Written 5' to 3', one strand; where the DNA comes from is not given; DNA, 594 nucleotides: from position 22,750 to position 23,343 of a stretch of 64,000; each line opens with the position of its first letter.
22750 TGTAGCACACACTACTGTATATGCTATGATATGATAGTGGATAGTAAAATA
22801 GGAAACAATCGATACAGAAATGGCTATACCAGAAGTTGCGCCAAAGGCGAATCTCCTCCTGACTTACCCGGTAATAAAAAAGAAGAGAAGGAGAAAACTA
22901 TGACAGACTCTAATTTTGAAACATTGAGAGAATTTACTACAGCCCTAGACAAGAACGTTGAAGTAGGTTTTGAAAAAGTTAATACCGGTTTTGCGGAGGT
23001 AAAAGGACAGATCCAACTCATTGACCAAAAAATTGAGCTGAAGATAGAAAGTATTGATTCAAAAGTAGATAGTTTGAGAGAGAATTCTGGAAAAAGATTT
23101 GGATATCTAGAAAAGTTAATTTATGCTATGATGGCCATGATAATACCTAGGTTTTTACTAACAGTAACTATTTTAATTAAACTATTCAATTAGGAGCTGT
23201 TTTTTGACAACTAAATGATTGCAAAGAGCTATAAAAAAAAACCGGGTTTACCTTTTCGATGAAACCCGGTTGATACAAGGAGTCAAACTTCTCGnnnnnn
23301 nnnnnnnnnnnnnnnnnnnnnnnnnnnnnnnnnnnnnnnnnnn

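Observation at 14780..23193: Tandem duplicated STAND-NTPase plus small tail-anchored protein module, with both NTPase copies inactivated near the P-loop by different IS elements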

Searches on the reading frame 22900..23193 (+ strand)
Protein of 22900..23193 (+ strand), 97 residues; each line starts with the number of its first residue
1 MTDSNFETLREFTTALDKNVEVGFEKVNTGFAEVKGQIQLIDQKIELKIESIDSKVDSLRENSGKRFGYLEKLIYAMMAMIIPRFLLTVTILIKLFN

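Call 12: find_homologous_proteins(query=window:22900-23193:+, max_evalue=0.001)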
Query window:22900-23193:+ (97 aa): 2 proteins with E <= 0.001 among 2 candidates.
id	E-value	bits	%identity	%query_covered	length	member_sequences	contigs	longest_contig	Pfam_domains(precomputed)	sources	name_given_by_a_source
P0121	4.8e-49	182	94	100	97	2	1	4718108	-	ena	-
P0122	1.7e-25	107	60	86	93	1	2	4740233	-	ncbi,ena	-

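Call 14: find_encoding_contigs(protein=P0122, flank=10000, max_places=4)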
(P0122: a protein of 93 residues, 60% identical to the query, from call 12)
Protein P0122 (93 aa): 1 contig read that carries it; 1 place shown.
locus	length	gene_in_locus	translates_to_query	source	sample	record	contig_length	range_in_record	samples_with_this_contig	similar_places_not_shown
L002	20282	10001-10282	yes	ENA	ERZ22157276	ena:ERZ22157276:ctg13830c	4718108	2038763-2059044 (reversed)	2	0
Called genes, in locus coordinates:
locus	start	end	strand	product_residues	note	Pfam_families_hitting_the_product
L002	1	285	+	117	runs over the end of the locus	PF06305:LapA_dom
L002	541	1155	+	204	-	PF14239:RRXRR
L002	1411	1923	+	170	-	PF00239:Resolvase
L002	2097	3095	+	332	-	PF07282:Cas12f1-like_TNB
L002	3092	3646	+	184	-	-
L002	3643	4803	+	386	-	PF00483:NTP_transferase, PF12804:NTP_transf_3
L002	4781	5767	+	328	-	PF01479:S4 (weak), PF00849:PseudoU_synth_2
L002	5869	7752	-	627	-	PF17874:TPR_MalT (weak), PF07719:TPR_2 (faint), PF13424:TPR_12 (faint)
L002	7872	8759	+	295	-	PF12323:HTH_OrfB_IS605 (weak)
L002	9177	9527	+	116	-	PF07282:Cas12f1-like_TNB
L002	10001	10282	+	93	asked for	-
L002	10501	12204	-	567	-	PF19959:EAD4, PF01637:ATPase_2 (faint), PF13191:AAA_16 (weak), PF20703:nSTAND1 (faint), PF00931:NB-ARC (weak)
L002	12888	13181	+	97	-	-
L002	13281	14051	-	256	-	PF00427:PBS_linker_poly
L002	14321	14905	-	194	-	PF09367:CpeS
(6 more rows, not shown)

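Call 29: search_protein_representatives(alignment_id=A1)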
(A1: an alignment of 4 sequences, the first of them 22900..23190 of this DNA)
Query: 4 sequences, 97 profile positions. Proteins with E-value up to 0.001 (for the whole library): 16; up to 1e-10: 1; up to 1e-30: 1. The best 16 are listed.
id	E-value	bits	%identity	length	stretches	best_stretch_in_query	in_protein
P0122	1.1e-41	157.3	-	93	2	23-97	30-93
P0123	2.3e-09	53.8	-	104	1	1-60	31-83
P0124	1.3e-06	44.9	-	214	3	10-71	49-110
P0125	1.6e-06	44.7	-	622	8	42-70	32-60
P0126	2.3e-06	44.1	-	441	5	15-85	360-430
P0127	9.9e-06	42.1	-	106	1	13-79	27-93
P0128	1.1e-05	42.0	-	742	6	25-77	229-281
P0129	5.9e-05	39.6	-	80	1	1-49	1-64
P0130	6.3e-05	39.5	-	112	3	16-39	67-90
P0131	6.4e-05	39.5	-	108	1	2-62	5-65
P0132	8.4e-05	39.1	-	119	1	2-62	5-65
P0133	2.0e-04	37.9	-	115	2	16-68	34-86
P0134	2.9e-04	37.4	-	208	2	14-62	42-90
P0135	5.1e-04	36.6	-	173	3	3-72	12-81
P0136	5.9e-04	36.4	-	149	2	18-93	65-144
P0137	9.5e-04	35.8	-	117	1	24-96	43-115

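Call 32: search_protein_families(library=pfam, proteins=[window:22900-23190:+, P0123, P0133, P0127, P0137, P0136, P0124], max_evalue=5)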
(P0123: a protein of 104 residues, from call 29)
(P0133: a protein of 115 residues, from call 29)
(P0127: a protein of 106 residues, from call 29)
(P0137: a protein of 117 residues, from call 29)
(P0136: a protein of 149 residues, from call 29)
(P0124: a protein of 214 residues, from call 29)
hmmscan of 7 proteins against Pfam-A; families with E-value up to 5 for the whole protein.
window:22900-23190:+ (97 aa): 0 families

P0123 (104 aa): 1 family
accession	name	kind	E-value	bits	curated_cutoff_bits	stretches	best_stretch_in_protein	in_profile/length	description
PF07123.17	PsbW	-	0.15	12.5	25.4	1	60-101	77-116/133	Photosystem II reaction centre W protein (PsbW)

P0133 (115 aa): 6 families
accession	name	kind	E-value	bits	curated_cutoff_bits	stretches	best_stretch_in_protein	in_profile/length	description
PF07464.16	ApoLp-III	-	0.0035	17.9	36.3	1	6-78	53-125/146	Apolipophorin-III precursor (apoLp-III)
PF04210.18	MtrG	-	0.037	14.4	27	0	58-81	10-33/64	Tetrahydromethanopterin S-methyltransferase, subunit G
PF00413.30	Peptidase_M10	-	0.037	14.3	24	1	27-91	16-80/159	Matrixin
PF04513.17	Baculo_PEP_C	-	0.065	13.7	38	1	9-79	36-88/140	Baculovirus polyhedron envelope protein, PEP, C terminus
PF12455.13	Dynactin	-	0.2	11.3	25.6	1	53-80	38-65/286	Dynein associated protein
PF05816.16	TelA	-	0.5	9.8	30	1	2-78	39-110/332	Toxic anion resistance protein (TelA)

P0127 (106 aa): 9 families
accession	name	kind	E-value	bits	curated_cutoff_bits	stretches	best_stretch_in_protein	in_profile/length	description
PF04513.17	Baculo_PEP_C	-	0.0035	17.8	38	1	20-75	40-92/140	Baculovirus polyhedron envelope protein, PEP, C terminus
PF07889.17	DUF1664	-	0.019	15.4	34.6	1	12-76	28-95/124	Protein of unknown function (DUF1664)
PF06705.16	SF-assemblin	-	0.026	14.3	30.6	1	24-85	138-199/247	SF-assemblin/beta giardin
PF01665.21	Rota_NSP3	-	0.037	13.5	25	1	10-81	138-207/311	Rotavirus non-structural protein NSP3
PF16326.10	ABC_tran_CTD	-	0.083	13.6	32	2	24-63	21-61/69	ABC transporter C-terminal domain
PF23991.1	DUF7310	-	0.17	12.9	40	1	19-69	20-69/83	Coiled-coil region of unknown function (DUF7310)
PF19191.5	HEF_HK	-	0.19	12.6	24.1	1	20-51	23-54/67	HEF_HK domain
PF18641.6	LidA_Long_CC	-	0.19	12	26.5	1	44-78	3-37/177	LidA long coiled-coil domain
PF10779.14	XhlA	-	0.26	11.9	34.7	1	50-80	18-51/67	Haemolysin XhlA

P0137 (117 aa): 7 families
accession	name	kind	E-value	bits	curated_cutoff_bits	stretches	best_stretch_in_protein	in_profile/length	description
PF23831.1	DUF7201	-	0.0017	18.5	27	1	19-64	52-93/142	Coiled-coil region of unknown function (DUF7201)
PF07798.16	CCDC90-like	-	0.017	15.5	33.5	1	8-98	78-170/175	Coiled-coil domain-containing protein 90-like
PF07889.17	DUF1664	-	0.023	15.2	34.6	1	11-65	61-118/124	Protein of unknown function (DUF1664)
PF20940.2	SSV1_D-63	-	0.069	13.6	27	1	22-62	3-38/60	Sulfolobus spindle-shape virus 1, protein D-63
PF10805.13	DUF2730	-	0.11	13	24.9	1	9-66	40-95/102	Protein of unknown function (DUF2730)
PF07765.17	KIP1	-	0.27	11.8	33.9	1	3-41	5-43/74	KIP1-like protein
PF16046.10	FAM76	-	1.4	8.7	28.5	1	2-81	213-289/298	FAM76 protein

P0136 (149 aa): 74 families (the best 25 are shown)
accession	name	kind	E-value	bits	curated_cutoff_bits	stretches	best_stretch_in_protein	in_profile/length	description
PF23991.1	DUF7310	-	4.2e-05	24.4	40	1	44-110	14-77/83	Coiled-coil region of unknown function (DUF7310)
PF01519.22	DUF16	-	0.00033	21.5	40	1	32-104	25-103/104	Protein of unknown function DUF16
PF02646.22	RmuC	-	0.00034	20.2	26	1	42-104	220-282/291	RmuC family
PF04513.17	Baculo_PEP_C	-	0.00057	20.4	38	2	67-143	36-111/140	Baculovirus polyhedron envelope protein, PEP, C terminus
PF10241.14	KxDL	-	0.00096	19.8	27.2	2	66-118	31-82/86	Uncharacterized conserved protein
PF01442.23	Apolipoprotein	-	0.001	19.2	90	1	15-121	91-188/190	Apolipoprotein A1/A4/E domain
PF07889.17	DUF1664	-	0.0019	18.7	34.6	1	14-86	39-111/124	Protein of unknown function (DUF1664)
PF14643.11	DUF4455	-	0.0029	16.7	30.4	1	34-122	315-400/469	Domain of unknown function (DUF4455)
PF13851.11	GAS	-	0.003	17.4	32.3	1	40-123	84-167/200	Growth-arrest specific micro-tubule binding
PF06160.17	EzrA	-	0.0045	15.8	39.6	1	21-115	80-178/557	Septation ring formation regulator, EzrA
PF04108.17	ATG17_like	-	0.0061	16.5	43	1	39-116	114-191/355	Autophagy protein ATG17-like domain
PF11727.13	ISG65-75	-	0.0069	16.1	25.1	1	14-92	40-119/281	Invariant surface glycoprotein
PF03961.19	FapA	-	0.0093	16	31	1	37-115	145-220/272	Flagellar Assembly Protein A beta solenoid domain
PF19220.6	Rod_CreS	-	0.0094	15.5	100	1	5-95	248-337/359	Crescentin, rod domain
PF05873.17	Mt_ATP-synt_D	-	0.0097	16.2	27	2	44-96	66-117/154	ATP synthase D chain, mitochondrial (ATP5H)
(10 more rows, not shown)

P0124 (214 aa): 94 families (the best 25 are shown)
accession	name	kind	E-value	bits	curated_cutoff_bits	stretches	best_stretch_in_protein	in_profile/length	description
PF01442.23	Apolipoprotein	-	9.7e-08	32.4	90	1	78-190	73-186/190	Apolipoprotein A1/A4/E domain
PF04513.17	Baculo_PEP_C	-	4.7e-06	27.1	38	2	135-197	40-102/140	Baculovirus polyhedron envelope protein, PEP, C terminus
PF10368.14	YkyA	-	8.3e-06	26.1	28.8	2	70-143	49-122/186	Putative cell-wall binding lipoprotein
PF06266.17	HrpF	-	9.4e-06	26.3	22.8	3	124-144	4-24/74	HrpF protein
PF02601.20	Exonuc_VII_L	-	1.3e-05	25.3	35.9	1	72-192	148-269/315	Exonuclease VII, large subunit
PF08066.17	PMC2NT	-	3.2e-05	24.9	23.3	1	122-144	31-88/91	PMC2NT (NUC016) domain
PF24319.2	DUF7491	-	0.00015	22.3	30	3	39-119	3-78/90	Coiled-coil region of unknown function (DUF7491)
PF10157.14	BORCS6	-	0.00021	21.9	35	3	107-178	10-80/101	BLOC-1-related complex sub-unit 6 C-terminal helix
PF04108.17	ATG17_like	-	0.00021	21.3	43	1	61-115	31-85/355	Autophagy protein ATG17-like domain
PF25217.1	CreS_N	-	0.00032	21.6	27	0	85-114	23-51/80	Crescentin, N-terminal segment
PF07966.17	A1_Propeptide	-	0.00033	20.9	20.5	0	93-102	5-14/27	A1 Propeptide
PF20155.4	TMP_3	-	0.00083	19.6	41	3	80-121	150-191/192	Tape measure protein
PF05478.16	Prominin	-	0.001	17.7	34.3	1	86-206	316-430/799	Prominin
PF09763.15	Sec3_CC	-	0.0012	19.1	27.1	3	96-164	2-69/133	Exocyst complex component Sec3, coiled-coil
PF10372.14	CdaS_N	-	0.0013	19.3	27.2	1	78-128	8-54/69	Diadenylate cyclase CdaS, N-terminal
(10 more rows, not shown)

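Call 33: search_protein_families(library=ncbifam, proteins=[window:22900-23190:+, P0123, P0133, P0127, P0137], max_evalue=1)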
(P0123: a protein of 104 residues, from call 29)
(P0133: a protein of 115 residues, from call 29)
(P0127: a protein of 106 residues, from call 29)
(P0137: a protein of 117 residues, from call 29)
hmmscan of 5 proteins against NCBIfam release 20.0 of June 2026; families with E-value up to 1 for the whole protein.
window:22900-23190:+ (97 aa): 1 family
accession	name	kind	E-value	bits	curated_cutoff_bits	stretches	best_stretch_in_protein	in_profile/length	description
NF011464.0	PRK14879.1-7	equivalog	0.025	14.3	246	1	18-56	175-211/221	Kae1-associated kinase Bud32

P0123 (104 aa): 0 families

P0133 (115 aa): 1 family
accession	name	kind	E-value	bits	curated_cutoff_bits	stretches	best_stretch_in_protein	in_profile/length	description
TIGR01149.1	mtrG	equivalog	0.68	9.9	50.65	0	16-38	17-39/70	tetrahydromethanopterin S-methyltransferase subunit MtrG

P0127 (106 aa): 2 families
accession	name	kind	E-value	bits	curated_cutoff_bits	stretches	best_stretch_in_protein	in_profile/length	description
NF048001.1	GTP_morpho_1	equivalog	0.094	12.5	50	1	26-59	14-47/70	GTA head formation protein, RCAP_rcc01685 family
NF053525.1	thylo_ssr2422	subfamily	0.21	12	38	0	35-84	19-46/77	ssr2422 family thylakoid membrane protein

P0137 (117 aa): 2 families
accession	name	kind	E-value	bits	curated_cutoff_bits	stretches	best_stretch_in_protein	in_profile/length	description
NF045487.1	ASRP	equivalog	0.00055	18.7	300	1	10-81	219-289/593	archaea-specific SMC-related protein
NF033632.1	SLATT_4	domain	0.021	14.7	55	1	7-56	89-141/154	SLATT domain-containing protein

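Call 34: find_encoding_contigs(protein=P0123, flank=8000, max_places=4)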
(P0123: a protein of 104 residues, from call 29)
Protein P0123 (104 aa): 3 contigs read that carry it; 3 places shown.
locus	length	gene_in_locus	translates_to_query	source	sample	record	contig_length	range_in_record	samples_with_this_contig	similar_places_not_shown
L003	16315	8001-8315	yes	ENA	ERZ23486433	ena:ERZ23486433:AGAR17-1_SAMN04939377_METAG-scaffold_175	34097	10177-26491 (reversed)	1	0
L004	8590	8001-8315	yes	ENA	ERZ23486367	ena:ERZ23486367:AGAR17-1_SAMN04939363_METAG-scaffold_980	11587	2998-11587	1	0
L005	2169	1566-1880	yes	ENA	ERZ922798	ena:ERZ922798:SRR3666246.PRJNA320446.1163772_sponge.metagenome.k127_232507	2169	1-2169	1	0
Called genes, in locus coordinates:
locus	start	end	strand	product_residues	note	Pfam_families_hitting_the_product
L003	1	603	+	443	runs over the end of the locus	PF03816:LytR_cpsA_psr, PF13399:LytR_C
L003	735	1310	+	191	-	-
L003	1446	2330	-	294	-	PF13431:TPR_17 (faint), PF14559:TPR_19 (faint), PF13181:TPR_8 (faint), PF13428:TPR_14 (faint), PF00515:TPR_1 (faint), PF07719:TPR_2 (faint), PF12569:NatA_aux_su (weak), PF13414:TPR_11 (weak)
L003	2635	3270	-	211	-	-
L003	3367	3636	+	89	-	PF21748:UPF0150 (weak)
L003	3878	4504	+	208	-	PF00005:ABC_tran, PF02463:SMC_N (weak), PF13304:AAA_21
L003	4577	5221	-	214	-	PF12766:Pyridox_oxase_2, PF01243:PNPOx_N, PF10590:PNP_phzG_C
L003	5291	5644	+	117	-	PF06305:LapA_dom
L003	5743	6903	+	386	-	PF00483:NTP_transferase, PF12804:NTP_transf_3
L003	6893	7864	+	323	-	PF01479:S4, PF00849:PseudoU_synth_2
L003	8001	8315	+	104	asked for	-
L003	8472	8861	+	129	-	-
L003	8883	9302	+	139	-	-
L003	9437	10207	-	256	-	PF00427:PBS_linker_poly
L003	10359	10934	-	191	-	PF09367:CpeS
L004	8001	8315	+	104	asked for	-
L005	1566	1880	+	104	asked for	-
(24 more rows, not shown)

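Call 35: find_encoding_contigs(protein=P0133, flank=8000, max_places=4)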
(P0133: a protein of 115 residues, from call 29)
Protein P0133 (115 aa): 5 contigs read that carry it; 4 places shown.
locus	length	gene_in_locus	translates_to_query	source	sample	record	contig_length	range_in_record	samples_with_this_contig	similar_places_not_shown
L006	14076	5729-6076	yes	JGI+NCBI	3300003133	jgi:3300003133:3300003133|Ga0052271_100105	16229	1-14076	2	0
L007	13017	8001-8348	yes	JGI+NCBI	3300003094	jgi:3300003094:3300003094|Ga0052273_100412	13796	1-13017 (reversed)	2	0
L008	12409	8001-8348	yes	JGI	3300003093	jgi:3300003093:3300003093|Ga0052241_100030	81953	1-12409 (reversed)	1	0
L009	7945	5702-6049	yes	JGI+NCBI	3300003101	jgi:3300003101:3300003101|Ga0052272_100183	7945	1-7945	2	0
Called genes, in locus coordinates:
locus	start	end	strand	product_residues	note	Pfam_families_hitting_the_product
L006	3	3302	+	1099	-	?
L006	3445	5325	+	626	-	-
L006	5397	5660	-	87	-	-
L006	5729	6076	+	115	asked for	-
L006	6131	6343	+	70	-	-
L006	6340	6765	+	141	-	-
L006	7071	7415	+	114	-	-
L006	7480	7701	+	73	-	-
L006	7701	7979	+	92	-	PF01850:PIN (faint)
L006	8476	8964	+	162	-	PF12728:HTH_17 (weak)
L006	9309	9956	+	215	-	-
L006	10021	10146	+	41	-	-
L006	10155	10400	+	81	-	-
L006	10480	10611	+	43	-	-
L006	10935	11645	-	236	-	PF06026:Rib_5-P_isom_A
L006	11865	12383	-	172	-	-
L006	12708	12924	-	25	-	-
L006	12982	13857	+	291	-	PF00582:Usp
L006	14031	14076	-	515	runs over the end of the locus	PF00069:Pkinase, PF07714:PK_Tyr_Ser-Thr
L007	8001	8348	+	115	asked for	-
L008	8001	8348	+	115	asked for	-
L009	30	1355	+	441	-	PF13809:Tubulin_2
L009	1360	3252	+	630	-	-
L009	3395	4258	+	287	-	PF28082:ZorA-like_t1 (weak)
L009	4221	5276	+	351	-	-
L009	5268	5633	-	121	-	-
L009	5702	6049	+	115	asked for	-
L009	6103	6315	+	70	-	-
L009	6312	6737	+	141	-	-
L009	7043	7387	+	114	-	-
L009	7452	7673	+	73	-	-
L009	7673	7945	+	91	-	?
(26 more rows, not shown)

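Call 87: search_protein_families(library=phrogs, proteins=[window:22900-23190:+, P0133, P0127], max_evalue=0.01)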
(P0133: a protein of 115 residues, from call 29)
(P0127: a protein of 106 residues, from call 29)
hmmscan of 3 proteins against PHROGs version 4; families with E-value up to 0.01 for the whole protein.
window:22900-23190:+ (97 aa): 5 families
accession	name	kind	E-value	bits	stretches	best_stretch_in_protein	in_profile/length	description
phrog_6701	-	unknown function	2.2e-06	28.5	1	13-74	62-125/169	-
phrog_12015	-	unknown function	0.0004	21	1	12-75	88-150/165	-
phrog_937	-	other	0.00093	20.5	1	17-82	24-99/115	hemolysin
phrog_9373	-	unknown function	0.0039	17.4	1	3-68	158-223/388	-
phrog_12353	-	unknown function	0.0064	17.6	1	27-63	65-101/138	-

P0133 (115 aa): 5 families
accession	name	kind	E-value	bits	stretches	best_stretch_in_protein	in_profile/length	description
phrog_6701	-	unknown function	3.9e-07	31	1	21-87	63-127/169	-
phrog_2990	-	unknown function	0.00024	22.3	1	9-112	31-131/133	-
phrog_15851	-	unknown function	0.001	20.5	0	16-49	45-78/117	-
phrog_5225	-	unknown function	0.0065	17.8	0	37-78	7-51/92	-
phrog_12015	-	unknown function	0.007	17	0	24-85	93-156/165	-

P0127 (106 aa): 9 families
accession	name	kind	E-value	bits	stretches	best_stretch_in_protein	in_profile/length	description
phrog_6701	-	unknown function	0.00022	22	1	12-78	44-113/169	-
phrog_2990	-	unknown function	0.00038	21.7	1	7-103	33-131/133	-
phrog_7090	-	unknown function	0.00048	21.6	1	41-91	63-113/127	-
phrog_25855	-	unknown function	0.00061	20.8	1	24-97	60-130/136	-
phrog_37839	-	unknown function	0.0019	19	0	46-87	67-108/207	-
phrog_11953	-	DNA, RNA and nucleotide metabolism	0.0044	17.8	1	27-98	76-146/154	exonuclease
phrog_4820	-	moron, auxiliary metabolic gene and host takeover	0.0053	18.6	1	62-102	30-70/74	membrane protein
phrog_12015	-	unknown function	0.0059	17.2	1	20-83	82-148/165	-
phrog_31790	-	unknown function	0.0062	17.7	0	4-90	99-175/193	-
